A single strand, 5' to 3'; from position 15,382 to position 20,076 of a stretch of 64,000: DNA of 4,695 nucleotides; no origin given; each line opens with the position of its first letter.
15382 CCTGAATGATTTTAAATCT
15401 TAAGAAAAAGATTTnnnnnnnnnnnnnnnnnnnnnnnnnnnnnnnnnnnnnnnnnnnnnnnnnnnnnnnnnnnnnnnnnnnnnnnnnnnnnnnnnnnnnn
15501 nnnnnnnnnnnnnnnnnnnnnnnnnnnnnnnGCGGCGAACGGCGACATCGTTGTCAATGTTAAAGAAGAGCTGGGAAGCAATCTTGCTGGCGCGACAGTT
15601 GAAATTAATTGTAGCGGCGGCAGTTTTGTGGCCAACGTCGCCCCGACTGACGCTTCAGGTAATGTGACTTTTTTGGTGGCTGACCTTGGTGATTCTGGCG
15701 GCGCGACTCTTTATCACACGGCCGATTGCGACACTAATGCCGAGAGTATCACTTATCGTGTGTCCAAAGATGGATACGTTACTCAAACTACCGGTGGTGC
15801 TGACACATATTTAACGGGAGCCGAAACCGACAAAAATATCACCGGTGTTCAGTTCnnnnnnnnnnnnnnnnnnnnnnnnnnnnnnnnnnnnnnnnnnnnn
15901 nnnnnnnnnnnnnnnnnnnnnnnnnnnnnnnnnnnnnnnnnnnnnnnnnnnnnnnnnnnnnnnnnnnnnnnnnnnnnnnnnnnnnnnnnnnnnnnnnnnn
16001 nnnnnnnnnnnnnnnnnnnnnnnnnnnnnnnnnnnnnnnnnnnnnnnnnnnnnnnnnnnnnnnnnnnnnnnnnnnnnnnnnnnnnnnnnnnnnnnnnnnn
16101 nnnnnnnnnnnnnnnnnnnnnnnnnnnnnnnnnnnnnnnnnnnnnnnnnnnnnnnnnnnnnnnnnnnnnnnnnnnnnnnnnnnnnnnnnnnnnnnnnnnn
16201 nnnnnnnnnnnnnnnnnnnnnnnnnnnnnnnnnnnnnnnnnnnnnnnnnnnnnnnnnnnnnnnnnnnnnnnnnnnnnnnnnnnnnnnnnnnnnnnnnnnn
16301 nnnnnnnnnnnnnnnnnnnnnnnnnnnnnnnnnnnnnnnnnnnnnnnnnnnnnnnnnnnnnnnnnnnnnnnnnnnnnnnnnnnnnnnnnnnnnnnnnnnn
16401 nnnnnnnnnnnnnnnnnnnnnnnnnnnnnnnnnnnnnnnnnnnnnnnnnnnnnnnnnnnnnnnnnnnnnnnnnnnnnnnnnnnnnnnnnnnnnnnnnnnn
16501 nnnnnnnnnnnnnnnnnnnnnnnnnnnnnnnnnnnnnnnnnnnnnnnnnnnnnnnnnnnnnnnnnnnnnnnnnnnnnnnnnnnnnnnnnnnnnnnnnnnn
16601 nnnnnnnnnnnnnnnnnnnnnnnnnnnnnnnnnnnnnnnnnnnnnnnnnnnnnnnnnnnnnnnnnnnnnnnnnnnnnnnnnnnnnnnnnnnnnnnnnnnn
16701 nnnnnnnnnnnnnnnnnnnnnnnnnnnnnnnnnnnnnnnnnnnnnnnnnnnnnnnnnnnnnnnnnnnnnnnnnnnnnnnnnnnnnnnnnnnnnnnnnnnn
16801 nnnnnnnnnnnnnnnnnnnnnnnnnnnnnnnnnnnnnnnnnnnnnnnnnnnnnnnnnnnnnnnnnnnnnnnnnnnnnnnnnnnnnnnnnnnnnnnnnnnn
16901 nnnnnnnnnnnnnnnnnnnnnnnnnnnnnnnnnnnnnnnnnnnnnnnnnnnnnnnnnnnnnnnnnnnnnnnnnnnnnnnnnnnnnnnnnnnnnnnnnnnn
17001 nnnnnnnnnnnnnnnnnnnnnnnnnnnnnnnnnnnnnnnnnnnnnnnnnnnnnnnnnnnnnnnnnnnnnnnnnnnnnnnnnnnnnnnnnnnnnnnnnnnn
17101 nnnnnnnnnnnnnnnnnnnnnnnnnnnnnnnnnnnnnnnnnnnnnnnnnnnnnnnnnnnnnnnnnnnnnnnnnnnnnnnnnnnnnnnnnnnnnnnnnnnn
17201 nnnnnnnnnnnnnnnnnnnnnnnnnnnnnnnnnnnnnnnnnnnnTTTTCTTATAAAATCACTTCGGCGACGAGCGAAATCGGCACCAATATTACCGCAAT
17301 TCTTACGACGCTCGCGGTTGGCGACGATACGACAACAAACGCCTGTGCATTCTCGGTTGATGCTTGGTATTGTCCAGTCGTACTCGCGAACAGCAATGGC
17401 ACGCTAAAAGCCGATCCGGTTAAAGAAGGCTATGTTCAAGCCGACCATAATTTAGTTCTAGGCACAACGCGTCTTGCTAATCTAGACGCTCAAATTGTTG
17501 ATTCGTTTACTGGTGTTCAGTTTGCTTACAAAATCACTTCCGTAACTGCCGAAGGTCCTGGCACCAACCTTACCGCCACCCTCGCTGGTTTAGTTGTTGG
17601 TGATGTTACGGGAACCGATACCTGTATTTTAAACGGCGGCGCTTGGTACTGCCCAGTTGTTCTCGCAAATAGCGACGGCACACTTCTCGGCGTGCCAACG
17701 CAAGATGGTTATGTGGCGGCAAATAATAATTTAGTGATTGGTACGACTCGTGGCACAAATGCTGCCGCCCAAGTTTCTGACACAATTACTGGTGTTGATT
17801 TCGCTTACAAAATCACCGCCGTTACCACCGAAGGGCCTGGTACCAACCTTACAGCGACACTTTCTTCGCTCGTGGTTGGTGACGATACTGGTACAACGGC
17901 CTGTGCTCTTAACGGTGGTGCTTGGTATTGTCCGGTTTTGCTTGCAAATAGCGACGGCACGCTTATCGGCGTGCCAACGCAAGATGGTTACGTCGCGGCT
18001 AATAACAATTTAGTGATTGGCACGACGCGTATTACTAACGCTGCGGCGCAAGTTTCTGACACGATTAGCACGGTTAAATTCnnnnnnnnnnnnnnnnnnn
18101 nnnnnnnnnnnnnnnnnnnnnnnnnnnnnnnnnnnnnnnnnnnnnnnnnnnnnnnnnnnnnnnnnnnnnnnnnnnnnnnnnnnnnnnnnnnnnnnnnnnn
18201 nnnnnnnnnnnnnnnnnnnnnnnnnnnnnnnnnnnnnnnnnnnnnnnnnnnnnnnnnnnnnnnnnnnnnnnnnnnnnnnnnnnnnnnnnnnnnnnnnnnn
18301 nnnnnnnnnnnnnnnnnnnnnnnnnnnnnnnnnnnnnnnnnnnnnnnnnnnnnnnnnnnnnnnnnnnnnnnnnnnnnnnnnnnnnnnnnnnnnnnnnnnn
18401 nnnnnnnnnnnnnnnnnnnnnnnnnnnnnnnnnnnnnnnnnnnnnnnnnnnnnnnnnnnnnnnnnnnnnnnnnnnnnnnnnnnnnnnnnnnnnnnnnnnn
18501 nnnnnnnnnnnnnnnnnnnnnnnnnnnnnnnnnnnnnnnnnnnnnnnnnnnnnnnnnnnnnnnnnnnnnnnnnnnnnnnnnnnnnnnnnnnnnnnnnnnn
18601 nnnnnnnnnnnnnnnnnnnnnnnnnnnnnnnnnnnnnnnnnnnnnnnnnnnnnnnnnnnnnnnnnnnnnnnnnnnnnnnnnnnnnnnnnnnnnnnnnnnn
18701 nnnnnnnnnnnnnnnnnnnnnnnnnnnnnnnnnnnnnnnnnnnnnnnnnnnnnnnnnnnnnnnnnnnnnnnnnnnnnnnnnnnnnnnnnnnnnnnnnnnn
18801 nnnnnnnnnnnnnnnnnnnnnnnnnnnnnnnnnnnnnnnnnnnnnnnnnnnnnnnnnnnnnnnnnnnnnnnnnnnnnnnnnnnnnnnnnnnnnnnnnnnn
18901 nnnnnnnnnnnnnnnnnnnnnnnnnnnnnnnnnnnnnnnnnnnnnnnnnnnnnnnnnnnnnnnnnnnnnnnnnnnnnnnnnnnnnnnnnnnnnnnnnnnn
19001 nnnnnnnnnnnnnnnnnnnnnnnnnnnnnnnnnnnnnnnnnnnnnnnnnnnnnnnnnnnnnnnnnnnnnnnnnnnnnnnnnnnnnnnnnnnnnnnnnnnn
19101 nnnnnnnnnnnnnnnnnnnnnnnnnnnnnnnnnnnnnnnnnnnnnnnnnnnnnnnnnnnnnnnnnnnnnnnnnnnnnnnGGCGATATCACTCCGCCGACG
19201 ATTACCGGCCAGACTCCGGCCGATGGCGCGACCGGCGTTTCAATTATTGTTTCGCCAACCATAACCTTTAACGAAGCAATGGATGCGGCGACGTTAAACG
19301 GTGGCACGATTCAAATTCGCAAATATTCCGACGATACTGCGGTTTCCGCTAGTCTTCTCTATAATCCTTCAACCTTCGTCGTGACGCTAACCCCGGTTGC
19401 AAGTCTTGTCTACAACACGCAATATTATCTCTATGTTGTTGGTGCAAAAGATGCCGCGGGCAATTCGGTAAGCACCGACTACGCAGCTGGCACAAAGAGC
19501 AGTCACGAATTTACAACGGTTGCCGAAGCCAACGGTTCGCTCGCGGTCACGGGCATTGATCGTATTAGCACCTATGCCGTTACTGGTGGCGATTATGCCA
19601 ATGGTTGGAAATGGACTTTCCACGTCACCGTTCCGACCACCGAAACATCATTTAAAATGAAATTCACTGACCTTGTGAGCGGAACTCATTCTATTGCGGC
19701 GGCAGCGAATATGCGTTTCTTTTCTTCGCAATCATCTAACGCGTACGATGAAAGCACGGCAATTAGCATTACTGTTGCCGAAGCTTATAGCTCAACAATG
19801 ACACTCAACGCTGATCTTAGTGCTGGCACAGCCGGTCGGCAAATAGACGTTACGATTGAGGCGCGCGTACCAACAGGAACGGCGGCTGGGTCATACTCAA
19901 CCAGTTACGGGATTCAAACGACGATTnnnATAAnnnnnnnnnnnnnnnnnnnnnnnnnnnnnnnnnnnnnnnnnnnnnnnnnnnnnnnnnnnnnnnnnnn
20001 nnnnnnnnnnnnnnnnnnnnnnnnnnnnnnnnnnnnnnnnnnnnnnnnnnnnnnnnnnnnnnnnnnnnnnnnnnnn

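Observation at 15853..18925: Eleven tandem 93-94-aa Cys-pair repeats with a 4-unit higher-order repeat in a 1504-aa surface protein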

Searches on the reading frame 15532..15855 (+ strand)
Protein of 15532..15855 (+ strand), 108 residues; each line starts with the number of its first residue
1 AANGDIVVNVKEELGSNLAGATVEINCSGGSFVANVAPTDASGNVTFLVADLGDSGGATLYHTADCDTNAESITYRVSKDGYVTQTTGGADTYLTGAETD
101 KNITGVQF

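Call 40: search_protein_families(library=pfam, proteins=[window:15532-15855:+], max_evalue=10)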
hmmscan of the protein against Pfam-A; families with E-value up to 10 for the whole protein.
window:15532-15855:+ (108 aa): 2 families
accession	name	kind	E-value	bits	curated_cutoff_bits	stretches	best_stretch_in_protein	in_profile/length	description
PF13620.12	CarboxypepD_reg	-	0.0015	19.3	32.3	1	7-47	3-42/82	Carboxypeptidase regulatory-like domain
PF25641.1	Head_fiber_dimeric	-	0.0077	16.5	30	1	71-88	31-48/61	Head fiber dimeric protein-like domain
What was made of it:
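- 15535..15855 (+): Divergent N-terminal cap module (aa 41-147). There is a weak CarboxypepD_reg hit, E=0.0015, 19.3 bits against a cut-off of 32.3 (call 40).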

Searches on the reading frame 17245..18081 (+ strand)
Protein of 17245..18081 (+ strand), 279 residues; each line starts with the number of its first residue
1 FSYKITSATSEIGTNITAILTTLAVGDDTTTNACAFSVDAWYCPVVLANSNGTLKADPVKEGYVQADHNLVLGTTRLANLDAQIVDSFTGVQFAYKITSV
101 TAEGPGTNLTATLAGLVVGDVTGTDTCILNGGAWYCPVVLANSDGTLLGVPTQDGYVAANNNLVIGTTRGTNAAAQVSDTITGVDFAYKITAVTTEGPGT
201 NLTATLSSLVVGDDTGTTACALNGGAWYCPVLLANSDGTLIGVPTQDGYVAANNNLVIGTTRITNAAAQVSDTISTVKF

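Call 57: predict_structure(alignment_id=A2)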
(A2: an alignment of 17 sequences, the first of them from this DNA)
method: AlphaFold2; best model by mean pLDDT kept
length: 278 residues; sequences in the alignment: 17
mean_pLDDT: 41.0   pTM: 0.29
mean pLDDT of the five models: 41.0, 35.7, 35.0, 32.5, 31.9
residues with pLDDT >= 90: 0; 70-90: 0; 50-70: 71; < 50: 207
segments of 3 or more residues with pLDDT < 50: 1-3, 5-13, 46-49, 57-204, 230-235, 245-250, 254-278
pLDDT, mean of each block of 10 residues (from residue 1): 43 47 56 60 50 47 36 29 35 32 32 38 42 38 35 28 28 29 32 37 55 59 52 51 48 43 30 38
secondary structure, 60 per line:
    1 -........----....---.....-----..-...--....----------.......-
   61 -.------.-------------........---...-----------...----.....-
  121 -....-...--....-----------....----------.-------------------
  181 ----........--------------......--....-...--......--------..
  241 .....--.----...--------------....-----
elements in order: E2-9 E21-25 E34-36 E39-42 E53-59 E83-90 E94-96 E115-119 E122-125 E127-129 E132-135 E147-150 E185-192 E207-212 E215-218 E220-222 E225-230 E239-245 E253-255 E270-273
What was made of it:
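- The tandem three-module model failed (pLDDT 41, call 57), so rod-like geometry is unproven.
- Tried and rejected: It failed (pLDDT 41, pTM 0.29; call 57), so inter-module geometry is unresolved.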

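Call 74: search_dna_similar(query=window:17245-18081:+, collection=phages, mode=protein, max_evalue=0.001, max_rows=10)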
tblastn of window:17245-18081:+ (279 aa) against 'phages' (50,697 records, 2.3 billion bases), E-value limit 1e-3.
No match.

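Call 75: search_dna_similar(query=window:17245-18081:+, collection=plasmids, mode=protein, max_evalue=0.001, max_rows=10)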
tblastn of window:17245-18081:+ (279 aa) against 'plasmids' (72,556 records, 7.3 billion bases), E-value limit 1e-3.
No match.
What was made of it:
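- Tried and rejected: tblastn of three units against the phage and plasmid collections gave no match (calls 74, 75).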

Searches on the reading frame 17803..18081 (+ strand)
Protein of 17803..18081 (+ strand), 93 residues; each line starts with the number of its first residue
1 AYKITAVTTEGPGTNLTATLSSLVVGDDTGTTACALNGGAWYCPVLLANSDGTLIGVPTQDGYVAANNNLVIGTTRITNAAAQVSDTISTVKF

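Call 23: predict_structure(alignment_id=A1)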
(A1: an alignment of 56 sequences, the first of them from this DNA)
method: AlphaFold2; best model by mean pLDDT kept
length: 93 residues; sequences in the alignment: 56
mean_pLDDT: 96.9   pTM: 0.88
mean pLDDT of the five models: 96.9, 96.7, 96.4, 95.7, 90.6
residues with pLDDT >= 90: 92; 70-90: 1; 50-70: 0; < 50: 0
segments of 3 or more residues with pLDDT < 50: none
pLDDT, mean of each block of 10 residues (from residue 1): 98 96 98 98 97 98 97 94 97 95
secondary structure, 60 per line:
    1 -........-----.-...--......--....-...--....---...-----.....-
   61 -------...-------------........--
elements in order: E2-9 E22-27 E30-33 E35-37 E40-43 E55-59 E68-70 E84-91
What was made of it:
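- On Disulfide-stapled extracellular domain: DSSP places C34 and C43 opposite each other across the 35-37 / 40-43 hairpin (call 23).
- Fold: AF2 gives pLDDT 96.9 and pTM 0.88, all beta, with the two Cys flanking a two-residue-turn hairpin (call 23).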

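Call 27: fold_search(model_id=the predicted structure, library=pdb)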
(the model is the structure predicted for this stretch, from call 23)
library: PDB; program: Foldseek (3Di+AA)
matches with E <= 10: 307; with E <= 0.001: 0
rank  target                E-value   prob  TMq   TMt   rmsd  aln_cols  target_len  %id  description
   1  1qmu_A                6.5e-02  0.90  0.44  0.15   4.9        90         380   16  Duck carboxypeptidase D domain II (released 2000-10-13)
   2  5aq0_B                8.8e-02  0.80  0.41  0.45   4.7        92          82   13  The structure of the Transthyretin-like domain of the first catalytic domain of the HUMAN Carboxypeptidase D (released 2016-09-28)
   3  5aq0_A                9.9e-02  0.89  0.47  0.52   4.9        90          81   14  The structure of the Transthyretin-like domain of the first catalytic domain of the HUMAN Carboxypeptidase D (released 2016-09-28)
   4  2nsm                  1.3e-01  0.66  0.42  0.14   4.5        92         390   15  Crystal structure of the human carboxypeptidase N (Kininase I) catalytic domain (released 2007-04-24)
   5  9lj6                  1.6e-01  0.38  0.36  0.17   9.4       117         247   11  Crystal Structure of C-terminal rigid fragment containing middle and C-terminal domains of the Basal pilin EbpB from Ent (released 2025-07-16)
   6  4fxt_F                2.1e-01  0.57  0.41  0.24   5.9        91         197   10  Crystal structure of a DUF3823 family protein (BACOVA_02663) from Bacteroides ovatus ATCC 8483 at 2.77 A resolution (released 2012-07-25)
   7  9lr7_D                3.0e-01  0.21  0.34  0.12   9.8       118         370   10  Crystal Structure of the Basal pilin EbpB from Enterococcus faecalis. (released 2025-07-16)
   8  6ytc_MODEL_1_A        4.0e-01  0.25  0.33  0.33   6.5        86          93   14  Solution NMR structure of the isolated NTE domain of BT1762-63 levan transporter (released 2020-07-08)
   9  4fxt_A                4.3e-01  0.47  0.44  0.25   6.6        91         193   10  Crystal structure of a DUF3823 family protein (BACOVA_02663) from Bacteroides ovatus ATCC 8483 at 2.77 A resolution (released 2012-07-25)
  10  8j0n_G                4.3e-01  0.18  0.32  0.29   8.2       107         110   14  cryo-EM structure of human EMC (released 2024-04-03)
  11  4bzy_A                4.5e-01  0.28  0.36  0.07   9.7        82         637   15  Crystal structure of human glycogen branching enzyme (GBE1) (released 2013-09-25)
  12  2xet_A                4.8e-01  0.35  0.43  0.44   5.2        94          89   11  Conserved hydrophobic clusters on the surface of the Caf1A usher C-terminal domain are important for F1 antigen assemb (released 2010-09-22)
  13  5clt_A                6.0e-01  0.28  0.37  0.07   9.7        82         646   15  Crystal structure of human glycogen branching enzyme (GBE1) in complex with acarbose (released 2015-08-12)
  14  6fwv_A                6.4e-01  0.38  0.46  0.12   5.2       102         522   15  The Bacillus anthracis TIE protein (released 2018-08-08)
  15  5clw_B                6.4e-01  0.38  0.36  0.07   4.5        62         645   14  Crystal structure of human glycogen branching enzyme (GBE1) in complex with maltoheptaose (released 2015-10-07)
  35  1uwy_A                1.4e+00  0.35  0.51  0.16   4.7        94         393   15  Crystal structure of human carboxypeptidase M (released 2004-04-08)
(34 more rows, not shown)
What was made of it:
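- On CarboxypepD_reg / transthyretin-like domain (PF13620): The best PDB hits are 1qmu, 5aq0, 2nsm and 1uwy, with E 0.065-1.4 and TM 0.41-0.51 (call 27).
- The fold match to known domains is weak (best E=0.065, TM 0.41-0.51; call 27). The best fold matches also include expansin and carbohydrate-binding modules (CBM31, CBM20, CBM48) at similarly weak scores (call 27).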

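Call 40: search_protein_families(library=pfam, proteins=[window:17803-18081:+], max_evalue=10)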
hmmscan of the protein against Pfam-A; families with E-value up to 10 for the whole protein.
seq(93 aa): 0 families

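Call 43: search_solved_structures(query=A1, max_evalue=10)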
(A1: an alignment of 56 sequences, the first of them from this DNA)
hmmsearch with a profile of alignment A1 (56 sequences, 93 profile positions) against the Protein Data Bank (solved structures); distinct sequences matched with E-value up to 10: 1.
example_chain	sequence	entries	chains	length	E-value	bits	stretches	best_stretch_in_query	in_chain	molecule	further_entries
1wp5_A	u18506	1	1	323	4.1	10.9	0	52-73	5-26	topoisomerase IV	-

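Call 48: search_protein_representatives(alignment_id=A1)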
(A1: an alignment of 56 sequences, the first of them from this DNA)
Query: 56 sequences, 93 profile positions. Proteins with E-value up to 0.001 (for the whole library): 123; up to 1e-10: 82; up to 1e-30: 53. The best 123 are listed.
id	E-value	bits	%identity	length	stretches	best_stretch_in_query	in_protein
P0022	0.0e+00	1312.2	-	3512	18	1-93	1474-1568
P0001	0.0e+00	1260.5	-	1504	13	1-93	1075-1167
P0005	1.2e-235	778.6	-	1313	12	1-93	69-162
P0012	8.1e-169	564.5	-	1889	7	1-93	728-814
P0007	9.5e-152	509.8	-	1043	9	1-93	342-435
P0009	2.6e-120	409.0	-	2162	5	1-93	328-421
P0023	1.0e-119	407.1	-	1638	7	1-93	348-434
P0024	7.1e-113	385.2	-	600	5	1-93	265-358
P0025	2.4e-110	377.1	-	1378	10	1-93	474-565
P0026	1.1e-107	368.6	-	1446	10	1-91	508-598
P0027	8.5e-103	352.9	-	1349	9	1-93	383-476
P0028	9.7e-88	304.6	-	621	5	1-93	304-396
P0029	2.3e-86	300.2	-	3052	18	7-93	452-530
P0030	8.3e-85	295.2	-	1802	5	1-91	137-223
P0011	2.5e-75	264.8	-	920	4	13-93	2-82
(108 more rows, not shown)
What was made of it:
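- The family is very rare, 123 representatives (call 48).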

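Call 60: fold_search(model_id=the predicted structure, library=viral)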
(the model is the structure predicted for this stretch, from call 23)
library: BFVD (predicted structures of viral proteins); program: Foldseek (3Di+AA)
matches with E <= 10: 241; with E <= 0.001: 0
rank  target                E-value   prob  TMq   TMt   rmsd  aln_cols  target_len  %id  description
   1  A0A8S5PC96            3.2e-02  0.84  0.43  0.31   6.7       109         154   10  Uncharacterized protein [Siphoviridae sp. ctCeQ13]
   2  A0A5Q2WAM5            6.8e-02  0.85  0.45  0.34   4.7        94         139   12  (no name in the UniProt tables at hand)
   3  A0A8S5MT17            1.0e-01  0.69  0.40  0.39   4.8        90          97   20  Carboxypeptidase regulatory-like domain protein [Siphoviridae sp. ct8Ri8]
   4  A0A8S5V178            1.2e-01  0.82  0.44  0.05   4.5        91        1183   14  Baseplate J like protein [Siphoviridae sp. ct3r22]
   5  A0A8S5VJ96            1.7e-01  0.33  0.32  0.22   6.7        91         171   13  (no name in the UniProt tables at hand)
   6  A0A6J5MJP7            2.0e-01  0.54  0.42  0.14   6.6        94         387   12  Uncharacterized protein [uncultured Caudovirales phage]
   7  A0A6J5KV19            2.1e-01  0.16  0.28  0.29  10.7        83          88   19  Uncharacterized protein [uncultured Caudovirales phage]
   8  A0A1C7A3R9            2.3e-01  0.47  0.44  0.21   5.7        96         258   12  VP6 [Haloarcula californiae icosahedral virus 1]
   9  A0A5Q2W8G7            3.1e-01  0.35  0.38  0.07   5.4        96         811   11  (no name in the UniProt tables at hand)
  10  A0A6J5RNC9            3.3e-01  0.41  0.39  0.05   6.1        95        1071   21  Uncharacterized protein [uncultured Caudovirales phage]
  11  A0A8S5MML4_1          3.3e-01  0.30  0.37  0.08   5.2        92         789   13  Cell wall surface anchor family domain protein [Siphoviridae sp. ctxc31]
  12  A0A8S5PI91            4.0e-01  0.60  0.52  0.28   9.2       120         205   13  Uncharacterized protein [Siphoviridae sp. ctb8j11]
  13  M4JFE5                4.0e-01  0.44  0.45  0.24   5.1        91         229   13  Capsid protein VP6 [Haloarcula hispanica virus PH1]
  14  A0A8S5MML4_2          4.0e-01  0.23  0.35  0.07   6.4        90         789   20  Cell wall surface anchor family domain protein [Siphoviridae sp. ctxc31]
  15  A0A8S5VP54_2          4.7e-01  0.38  0.44  0.05   5.1        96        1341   12  (no name in the UniProt tables at hand)
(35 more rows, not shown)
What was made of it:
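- On CarboxypepD_reg / transthyretin-like domain (PF13620): The viral library gives a 'carboxypeptidase regulatory-like' hit at E=0.1 (call 60).
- All structural matches have E of 0.03 or worse and TM of about 0.5 or less (calls 27, 60).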

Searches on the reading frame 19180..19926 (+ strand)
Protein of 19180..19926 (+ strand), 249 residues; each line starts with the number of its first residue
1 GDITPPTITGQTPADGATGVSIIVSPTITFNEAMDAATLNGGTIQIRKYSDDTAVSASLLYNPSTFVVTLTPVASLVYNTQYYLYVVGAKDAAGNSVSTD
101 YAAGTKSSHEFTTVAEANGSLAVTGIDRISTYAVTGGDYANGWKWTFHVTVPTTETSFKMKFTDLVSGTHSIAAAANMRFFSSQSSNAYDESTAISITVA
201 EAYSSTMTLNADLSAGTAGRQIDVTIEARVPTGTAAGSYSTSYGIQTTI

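Call 44: search_solved_structures(query=window:19180-19926:+, max_evalue=1)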
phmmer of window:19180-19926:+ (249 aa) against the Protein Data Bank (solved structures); distinct sequences matched with E-value up to 1: 3.
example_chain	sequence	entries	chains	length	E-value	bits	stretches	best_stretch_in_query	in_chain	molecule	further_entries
7pvp_A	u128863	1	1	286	0.00062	22.8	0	22-68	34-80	SAKe6BC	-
8pjr_A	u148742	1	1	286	0.14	15.2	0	23-72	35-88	SAKe6AC-LB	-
8v31_A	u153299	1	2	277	0.94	12.4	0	88-153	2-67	Glycosyl hydrolase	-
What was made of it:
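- Tried and rejected: Sequence searches of the PDB with the module profile and with the C-terminal region found nothing meaningful (calls 43, 44).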

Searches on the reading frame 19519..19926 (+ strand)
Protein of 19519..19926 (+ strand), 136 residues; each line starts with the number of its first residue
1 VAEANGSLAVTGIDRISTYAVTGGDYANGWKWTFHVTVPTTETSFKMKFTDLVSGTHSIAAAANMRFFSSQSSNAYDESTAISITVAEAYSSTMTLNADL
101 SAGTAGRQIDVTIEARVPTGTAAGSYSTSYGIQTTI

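Call 40: search_protein_families(library=pfam, proteins=[window:19519-19926:+], max_evalue=10)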
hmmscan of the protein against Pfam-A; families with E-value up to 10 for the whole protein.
window:19519-19926:+ (136 aa): 3 families
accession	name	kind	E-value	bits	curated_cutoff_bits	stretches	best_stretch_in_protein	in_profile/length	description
PF18675.7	HepII_C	-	0.025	15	26.1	1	14-60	14-56/88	Heparinase II C-terminal domain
PF17638.7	UL42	-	0.13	12.7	25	1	19-38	73-92/125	HCMV UL42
PF23148.1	Gp77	-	0.65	11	27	1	80-120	34-74/84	Podophage GP4 fiber-tail adaptor protein gp77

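Call 61: find_homologous_proteins(query=window:19519-19926:+, max_evalue=0.001)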
Query window:19519-19926:+ (136 aa): 7 proteins with E <= 0.001 among 60 candidates.
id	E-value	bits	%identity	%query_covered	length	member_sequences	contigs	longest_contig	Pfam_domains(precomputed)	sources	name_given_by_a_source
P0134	5.0e-42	161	62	94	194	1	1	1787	-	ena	-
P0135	6.9e-42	160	60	96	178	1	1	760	-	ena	-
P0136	1.9e-29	120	51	94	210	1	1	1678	-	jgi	jgi:hypothetical protein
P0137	9.6e-29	118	48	85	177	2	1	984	-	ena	-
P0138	6.4e-24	102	53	81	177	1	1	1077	-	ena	-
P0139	1.4e-22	98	54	73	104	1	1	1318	-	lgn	-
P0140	6.8e-18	83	54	65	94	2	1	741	-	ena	-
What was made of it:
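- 19519..19926 (+): Conserved C-terminal domain of unknown fold (aa 1369-1504, ending ..............). Only 7 fragmentary homologues were found (call 61).
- Tried and rejected: A homologue search with the C-terminal domain gave only 7 short fragments (call 61).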
